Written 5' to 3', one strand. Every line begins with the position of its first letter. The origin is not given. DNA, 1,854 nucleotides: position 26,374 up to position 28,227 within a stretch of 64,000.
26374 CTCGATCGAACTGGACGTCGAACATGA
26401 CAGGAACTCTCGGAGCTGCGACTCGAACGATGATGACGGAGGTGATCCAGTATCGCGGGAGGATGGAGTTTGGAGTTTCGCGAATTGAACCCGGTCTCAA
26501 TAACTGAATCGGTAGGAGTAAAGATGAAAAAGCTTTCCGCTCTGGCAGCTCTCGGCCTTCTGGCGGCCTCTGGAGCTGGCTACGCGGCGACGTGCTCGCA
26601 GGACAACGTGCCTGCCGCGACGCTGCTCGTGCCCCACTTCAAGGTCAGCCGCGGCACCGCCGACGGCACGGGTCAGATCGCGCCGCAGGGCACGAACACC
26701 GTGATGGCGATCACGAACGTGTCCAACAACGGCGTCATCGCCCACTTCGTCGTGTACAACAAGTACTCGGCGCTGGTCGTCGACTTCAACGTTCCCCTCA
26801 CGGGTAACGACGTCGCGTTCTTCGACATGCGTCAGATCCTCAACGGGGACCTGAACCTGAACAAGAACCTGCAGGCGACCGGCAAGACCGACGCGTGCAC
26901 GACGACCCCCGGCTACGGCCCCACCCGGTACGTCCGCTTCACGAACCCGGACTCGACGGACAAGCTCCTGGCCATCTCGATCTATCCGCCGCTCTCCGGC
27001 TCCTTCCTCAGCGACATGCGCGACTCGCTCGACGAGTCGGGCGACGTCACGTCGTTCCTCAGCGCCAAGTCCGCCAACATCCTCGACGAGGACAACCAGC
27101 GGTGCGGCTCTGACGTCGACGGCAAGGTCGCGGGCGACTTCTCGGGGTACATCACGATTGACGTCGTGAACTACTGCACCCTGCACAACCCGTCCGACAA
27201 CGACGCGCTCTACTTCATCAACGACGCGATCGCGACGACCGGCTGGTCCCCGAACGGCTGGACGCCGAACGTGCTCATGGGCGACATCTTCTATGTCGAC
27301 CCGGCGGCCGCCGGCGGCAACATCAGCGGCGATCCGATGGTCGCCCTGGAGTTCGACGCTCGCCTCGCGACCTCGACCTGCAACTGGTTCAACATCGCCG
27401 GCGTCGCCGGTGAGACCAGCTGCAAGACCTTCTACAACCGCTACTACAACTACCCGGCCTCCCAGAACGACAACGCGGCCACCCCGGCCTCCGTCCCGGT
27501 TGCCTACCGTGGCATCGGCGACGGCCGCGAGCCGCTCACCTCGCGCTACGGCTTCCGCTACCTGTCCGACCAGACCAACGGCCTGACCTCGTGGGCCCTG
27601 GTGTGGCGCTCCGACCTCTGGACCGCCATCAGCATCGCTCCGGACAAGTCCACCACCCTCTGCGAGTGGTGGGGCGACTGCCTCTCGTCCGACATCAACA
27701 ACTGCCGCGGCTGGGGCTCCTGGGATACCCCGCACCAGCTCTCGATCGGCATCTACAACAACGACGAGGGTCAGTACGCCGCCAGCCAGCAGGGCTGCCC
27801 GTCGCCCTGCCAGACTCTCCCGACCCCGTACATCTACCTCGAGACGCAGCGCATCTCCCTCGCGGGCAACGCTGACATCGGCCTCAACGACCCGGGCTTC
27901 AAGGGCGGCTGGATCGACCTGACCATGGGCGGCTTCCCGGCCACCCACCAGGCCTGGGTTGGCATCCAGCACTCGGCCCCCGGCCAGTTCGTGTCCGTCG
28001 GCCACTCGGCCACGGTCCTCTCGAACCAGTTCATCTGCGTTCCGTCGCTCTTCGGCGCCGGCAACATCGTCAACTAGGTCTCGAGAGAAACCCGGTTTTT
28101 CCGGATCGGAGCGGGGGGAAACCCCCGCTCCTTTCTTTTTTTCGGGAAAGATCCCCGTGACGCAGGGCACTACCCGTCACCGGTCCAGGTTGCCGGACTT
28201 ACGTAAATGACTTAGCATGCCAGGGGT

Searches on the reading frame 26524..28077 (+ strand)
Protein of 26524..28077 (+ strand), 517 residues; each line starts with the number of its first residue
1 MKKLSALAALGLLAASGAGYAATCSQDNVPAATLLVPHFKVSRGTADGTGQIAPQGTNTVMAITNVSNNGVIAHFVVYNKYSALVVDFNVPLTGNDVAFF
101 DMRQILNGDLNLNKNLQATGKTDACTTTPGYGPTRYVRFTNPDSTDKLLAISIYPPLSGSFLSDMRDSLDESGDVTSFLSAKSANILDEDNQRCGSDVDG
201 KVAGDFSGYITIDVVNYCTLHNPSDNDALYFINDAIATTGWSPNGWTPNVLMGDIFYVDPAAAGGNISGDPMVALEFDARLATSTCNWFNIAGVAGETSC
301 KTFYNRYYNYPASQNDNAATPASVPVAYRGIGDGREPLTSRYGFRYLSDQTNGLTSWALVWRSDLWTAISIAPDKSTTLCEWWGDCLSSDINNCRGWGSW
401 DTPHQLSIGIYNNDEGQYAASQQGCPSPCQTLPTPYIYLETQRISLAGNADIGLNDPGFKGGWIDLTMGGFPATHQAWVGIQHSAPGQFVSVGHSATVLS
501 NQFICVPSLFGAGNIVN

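Call 9: search_protein_families(library=pfam, proteins=[window:26524-28077:+], max_evalue=0.01)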
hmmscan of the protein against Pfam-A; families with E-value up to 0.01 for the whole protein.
window:26524-28077:+ (517 aa): 0 families

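Call 11: find_homologous_proteins(query=window:26524-28077:+)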
Query window:26524-28077:+ (517 aa): 238 proteins with E <= 0.001 among 8000 candidates; the best 120 are listed.
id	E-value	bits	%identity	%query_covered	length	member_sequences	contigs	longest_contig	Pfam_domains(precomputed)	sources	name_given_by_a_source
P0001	0.0e+0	1184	98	100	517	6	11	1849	-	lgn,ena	-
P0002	1.6e-262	891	76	100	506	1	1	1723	-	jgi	jgi:hypothetical protein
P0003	2.2e-146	507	51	100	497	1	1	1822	-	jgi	jgi:hypothetical protein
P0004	5.6e-146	506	51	100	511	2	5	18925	-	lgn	-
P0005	5.6e-141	489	51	100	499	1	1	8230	-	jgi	jgi:hypothetical protein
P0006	3.6e-140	487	48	100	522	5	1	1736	-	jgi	-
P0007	5.5e-140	486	50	100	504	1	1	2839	-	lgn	-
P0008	1.4e-139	485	50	99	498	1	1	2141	-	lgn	-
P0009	2.8e-139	484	51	99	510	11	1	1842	-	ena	-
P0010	3.0e-138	480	49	99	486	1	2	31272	-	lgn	-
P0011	1.3e-135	472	49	100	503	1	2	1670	-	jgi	-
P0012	3.7e-134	467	49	99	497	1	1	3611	-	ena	-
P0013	1.8e-132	461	48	99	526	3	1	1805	-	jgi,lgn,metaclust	metaclust:\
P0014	2.1e-131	458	49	98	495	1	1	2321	-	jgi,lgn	jgi:hypothetical protein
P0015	9.9e-131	456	49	99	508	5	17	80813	-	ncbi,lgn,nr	ncbi:hypothetical protein FBQ97_01110 [Acidobacteria bacterium ACD]|nr:MAG: hypothetical protein EDX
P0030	4.2e-124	434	49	98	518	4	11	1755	-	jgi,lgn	jgi:hypothetical protein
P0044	3.9e-119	417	48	98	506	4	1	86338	-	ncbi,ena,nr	ncbi:MAG: hypothetical protein IPN03_24270 [Holophagales bacterium]|nr:hypothetical protein [Holopha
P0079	1.1e-111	393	44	100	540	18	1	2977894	-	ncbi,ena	-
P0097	1.3e-109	386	45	99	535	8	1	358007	-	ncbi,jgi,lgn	ncbi:MAG TPA: hypothetical protein VGM13_09720 [Thermoanaerobaculia bacterium]|jgi:hypothetical prot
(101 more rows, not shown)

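Call 16: find_encoding_contigs(protein=P0015, flank=10000, max_places=2)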
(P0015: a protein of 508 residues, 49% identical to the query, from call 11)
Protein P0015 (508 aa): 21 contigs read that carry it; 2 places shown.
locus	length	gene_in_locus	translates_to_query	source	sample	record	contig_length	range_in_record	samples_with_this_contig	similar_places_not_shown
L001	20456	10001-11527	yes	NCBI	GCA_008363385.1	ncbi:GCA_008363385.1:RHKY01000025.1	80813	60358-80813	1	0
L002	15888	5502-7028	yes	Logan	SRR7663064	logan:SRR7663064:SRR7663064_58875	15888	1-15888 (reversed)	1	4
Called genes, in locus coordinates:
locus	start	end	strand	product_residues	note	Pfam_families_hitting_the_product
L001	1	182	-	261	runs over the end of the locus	PF18912:DZR_2 (weak), PF00156:Pribosyltran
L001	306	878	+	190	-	-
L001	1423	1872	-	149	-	PF12802:MarR_2 (weak), PF13404:HTH_AsnC-type, PF13412:HTH_24, PF01047:MarR, PF01037:AsnC_trans_reg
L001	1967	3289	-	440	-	PF00483:NTP_transferase, PF24894:Hexapep_GlmU, PF25247:LbH_GLGC (faint), PF25084:LbH_EIF2B (faint)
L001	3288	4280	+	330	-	PF00226:DnaJ, PF01556:DnaJ_C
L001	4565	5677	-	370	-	-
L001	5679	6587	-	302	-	PF07719:TPR_2 (faint), PF13424:TPR_12 (faint)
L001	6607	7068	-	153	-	PF13744:HTH_37 (weak), PF12844:HTH_19, PF13560:HTH_31, PF01381:HTH_3, PF13443:HTH_26, PF22495:HTH_92 (weak)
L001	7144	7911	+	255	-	PF01061:ABC2_membrane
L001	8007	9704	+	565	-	PF01839:FG-GAP (faint), PF13517:FG-GAP_3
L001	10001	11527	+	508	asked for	-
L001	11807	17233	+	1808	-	PF13927:Ig_3 (faint), PF00801:PKD, PF18911:PKD_4, PF00801:PKD, PF18911:PKD_4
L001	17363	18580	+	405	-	PF00005:ABC_tran, PF14524:Wzt_C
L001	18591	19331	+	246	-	PF13489:Methyltransf_23, PF13847:Methyltransf_31 (weak), PF08241:Methyltransf_11, PF08242:Methyltransf_12, PF13649:Methyltransf_25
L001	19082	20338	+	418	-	PF20706:GT4-conflict, PF00534:Glycos_transf_1, PF13692:Glyco_trans_1_4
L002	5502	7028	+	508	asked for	-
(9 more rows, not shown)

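Call 17: find_encoding_contigs(protein=P0097, flank=10000, max_places=2)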
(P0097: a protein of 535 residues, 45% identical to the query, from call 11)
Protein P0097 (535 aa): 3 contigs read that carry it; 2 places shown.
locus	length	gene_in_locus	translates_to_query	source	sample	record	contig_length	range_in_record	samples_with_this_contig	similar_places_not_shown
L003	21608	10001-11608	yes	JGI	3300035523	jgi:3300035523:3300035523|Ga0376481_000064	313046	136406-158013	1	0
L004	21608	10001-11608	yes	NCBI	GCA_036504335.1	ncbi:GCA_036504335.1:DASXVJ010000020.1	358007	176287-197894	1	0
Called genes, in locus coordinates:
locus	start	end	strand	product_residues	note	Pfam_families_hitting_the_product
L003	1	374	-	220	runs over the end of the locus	PF00156:Pribosyltran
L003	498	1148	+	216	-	PF13505:OMP_b-brl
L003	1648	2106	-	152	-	PF01047:MarR (weak), PF12802:MarR_2 (weak), PF13404:HTH_AsnC-type, PF13412:HTH_24, PF01037:AsnC_trans_reg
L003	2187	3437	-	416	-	PF00483:NTP_transferase, PF25247:LbH_GLGC (faint), PF24894:Hexapep_GlmU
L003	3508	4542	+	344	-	PF00226:DnaJ, PF01556:DnaJ_C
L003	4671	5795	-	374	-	-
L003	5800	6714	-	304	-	PF13424:TPR_12 (faint), PF07719:TPR_2 (faint), PF13176:TPR_7 (faint)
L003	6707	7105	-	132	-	PF13744:HTH_37 (weak), PF13560:HTH_31, PF01381:HTH_3, PF12844:HTH_19, PF13443:HTH_26, PF22495:HTH_92 (weak)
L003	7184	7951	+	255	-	PF01061:ABC2_membrane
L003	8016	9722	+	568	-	PF01839:FG-GAP (faint), PF12256:TcdB_toxin_midN (faint), PF13517:FG-GAP_3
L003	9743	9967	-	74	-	-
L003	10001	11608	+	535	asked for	-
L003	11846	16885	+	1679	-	PF00801:PKD (faint), PF13895:Ig_2 (faint), PF13927:Ig_3 (faint), PF18911:PKD_4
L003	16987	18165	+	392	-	PF00005:ABC_tran, PF14524:Wzt_C (faint)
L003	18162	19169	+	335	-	PF20706:GT4-conflict, PF00534:Glycos_transf_1, PF13692:Glyco_trans_1_4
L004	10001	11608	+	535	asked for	-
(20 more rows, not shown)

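Call 19: search_protein_families(library=ncbifam, proteins=[window:26524-28077:+], max_evalue=0.01)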
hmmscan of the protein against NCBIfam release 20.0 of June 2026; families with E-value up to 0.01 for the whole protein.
window:26524-28077:+ (517 aa): 0 families

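Call 22: find_encoding_contigs(protein=P0079, flank=10000, max_places=1)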
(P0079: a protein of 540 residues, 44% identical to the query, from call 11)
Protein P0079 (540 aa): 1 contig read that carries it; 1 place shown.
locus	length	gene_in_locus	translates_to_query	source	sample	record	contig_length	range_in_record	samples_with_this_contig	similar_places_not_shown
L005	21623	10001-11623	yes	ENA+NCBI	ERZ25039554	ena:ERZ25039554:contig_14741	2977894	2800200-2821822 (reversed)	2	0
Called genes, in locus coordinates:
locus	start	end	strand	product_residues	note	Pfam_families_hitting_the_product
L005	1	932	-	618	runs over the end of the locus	PF13620:CarboxypepD_reg (faint)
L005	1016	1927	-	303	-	PF01619:Pro_dh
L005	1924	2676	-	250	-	PF18912:DZR_2, PF00156:Pribosyltran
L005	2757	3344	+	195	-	-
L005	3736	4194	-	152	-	PF12802:MarR_2 (weak), PF13404:HTH_AsnC-type, PF13412:HTH_24, PF24034:DUF7343 (weak), PF01047:MarR, PF01037:AsnC_trans_reg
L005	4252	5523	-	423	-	PF00483:NTP_transferase, PF24894:Hexapep_GlmU, PF25247:LbH_GLGC (faint), PF25084:LbH_EIF2B (faint)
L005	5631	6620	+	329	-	PF00226:DnaJ, PF01556:DnaJ_C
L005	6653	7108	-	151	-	PF13744:HTH_37 (weak), PF12844:HTH_19, PF13443:HTH_26, PF13560:HTH_31, PF01381:HTH_3, PF22495:HTH_92 (weak)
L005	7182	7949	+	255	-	PF01061:ABC2_membrane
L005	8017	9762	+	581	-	PF01839:FG-GAP (faint), PF13517:FG-GAP_3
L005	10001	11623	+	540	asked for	-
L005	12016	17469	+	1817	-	PF00801:PKD, PF18911:PKD_4, PF00801:PKD (weak), PF18911:PKD_4 (weak)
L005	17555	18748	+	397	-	PF00005:ABC_tran, PF14524:Wzt_C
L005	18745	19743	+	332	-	PF20706:GT4-conflict (faint), PF13692:Glyco_trans_1_4, PF00534:Glycos_transf_1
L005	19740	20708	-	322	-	PF13527:Acetyltransf_9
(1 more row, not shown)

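Call 23: find_encoding_contigs(protein=P0044, flank=10000, max_places=1)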
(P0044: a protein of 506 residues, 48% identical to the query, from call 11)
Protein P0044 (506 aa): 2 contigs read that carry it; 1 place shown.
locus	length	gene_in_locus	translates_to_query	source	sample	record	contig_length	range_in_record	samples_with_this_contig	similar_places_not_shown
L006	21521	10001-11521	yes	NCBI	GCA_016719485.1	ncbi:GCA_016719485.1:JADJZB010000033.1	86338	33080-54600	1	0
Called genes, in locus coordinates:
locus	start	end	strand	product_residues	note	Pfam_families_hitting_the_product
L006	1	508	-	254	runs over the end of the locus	PF18912:DZR_2, PF00156:Pribosyltran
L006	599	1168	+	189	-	-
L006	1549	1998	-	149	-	PF12802:MarR_2 (weak), PF13404:HTH_AsnC-type, PF13412:HTH_24, PF24034:DUF7343 (weak), PF01047:MarR, PF01037:AsnC_trans_reg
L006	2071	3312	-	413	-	PF00483:NTP_transferase, PF25247:LbH_GLGC (faint), PF24894:Hexapep_GlmU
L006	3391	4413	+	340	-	PF00226:DnaJ, PF01556:DnaJ_C, PF27659:CHP02642 (weak)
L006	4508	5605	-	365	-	-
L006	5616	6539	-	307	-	PF07719:TPR_2 (faint), PF13424:TPR_12 (weak)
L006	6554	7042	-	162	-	PF13744:HTH_37 (weak), PF12844:HTH_19, PF13443:HTH_26, PF13560:HTH_31, PF01381:HTH_3, PF22495:HTH_92 (weak)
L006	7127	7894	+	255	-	PF01061:ABC2_membrane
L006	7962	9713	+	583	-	PF01839:FG-GAP (faint), PF13517:FG-GAP_3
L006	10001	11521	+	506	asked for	-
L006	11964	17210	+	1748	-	-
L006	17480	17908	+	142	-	PF12833:HTH_18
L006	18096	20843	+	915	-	PF22842:Pel9A-like_beta_helix (faint), PF05048:NosD (faint), PF13229:Beta_helix (weak)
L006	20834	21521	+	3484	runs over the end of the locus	PF09430:EMC7_beta-sandw (faint), PF07210:DUF1416 (faint), PF10670:DUF4198 (faint), PF13715:CarbopepD_reg_2 (faint), PF13620:CarboxypepD_reg (weak), PF13620:CarboxypepD_reg, PF13205:Big_5, PF17957:Big_7 (weak), +2 more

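Call 24: predict_structure(alignment_id=A1)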
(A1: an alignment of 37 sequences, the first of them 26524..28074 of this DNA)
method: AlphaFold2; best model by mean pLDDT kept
length: 517 residues; sequences in the alignment: 37
mean_pLDDT: 72.3   pTM: 0.81
mean pLDDT of the five models: 72.3, 71.5, 71.2, 71.2, 69.1
residues with pLDDT >= 90: 85; 70-90: 230; 50-70: 118; < 50: 84
segments of 3 or more residues with pLDDT < 50: 1-4, 16-25, 279-299, 304-318, 331-334, 421-423, 490-493, 504-517
pLDDT, mean of each block of 10 residues (from residue 1): 50 44 49 87 78 88 91 92 91 93 94 82 84 85 85 90 90 86 85 80 89 87 63 63 62 83 59 64 40 40 46 46 60 57 87 87 63 62 77 59 83 78 51 80 88 81 84 71 71 65 44 31
secondary structure, 60 per line:
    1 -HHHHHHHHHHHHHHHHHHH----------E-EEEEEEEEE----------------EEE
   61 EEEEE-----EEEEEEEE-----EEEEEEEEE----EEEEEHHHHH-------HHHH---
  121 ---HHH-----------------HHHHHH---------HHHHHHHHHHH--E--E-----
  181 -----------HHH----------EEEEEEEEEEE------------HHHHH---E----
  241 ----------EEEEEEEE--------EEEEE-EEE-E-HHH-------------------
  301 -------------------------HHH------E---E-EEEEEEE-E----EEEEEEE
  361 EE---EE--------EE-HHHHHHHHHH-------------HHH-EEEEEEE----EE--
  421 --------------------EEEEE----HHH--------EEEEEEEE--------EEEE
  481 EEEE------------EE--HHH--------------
elements in order: H2-20 E33-41 E58-65 E71-78 E84-92 E97-101 H102-106 H114-117 H144-149 H159-169 E205-215 H228-232 E251-258 E267-271 E273-275 E341-347 E354-362 H379-388 E406-412 E441-445 E461-468 E477-484

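Call 26: search_solved_structures(query=A1, max_evalue=1)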
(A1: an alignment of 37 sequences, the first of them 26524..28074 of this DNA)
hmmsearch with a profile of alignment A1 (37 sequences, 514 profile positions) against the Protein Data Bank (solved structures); distinct sequences matched with E-value up to 1: 0.
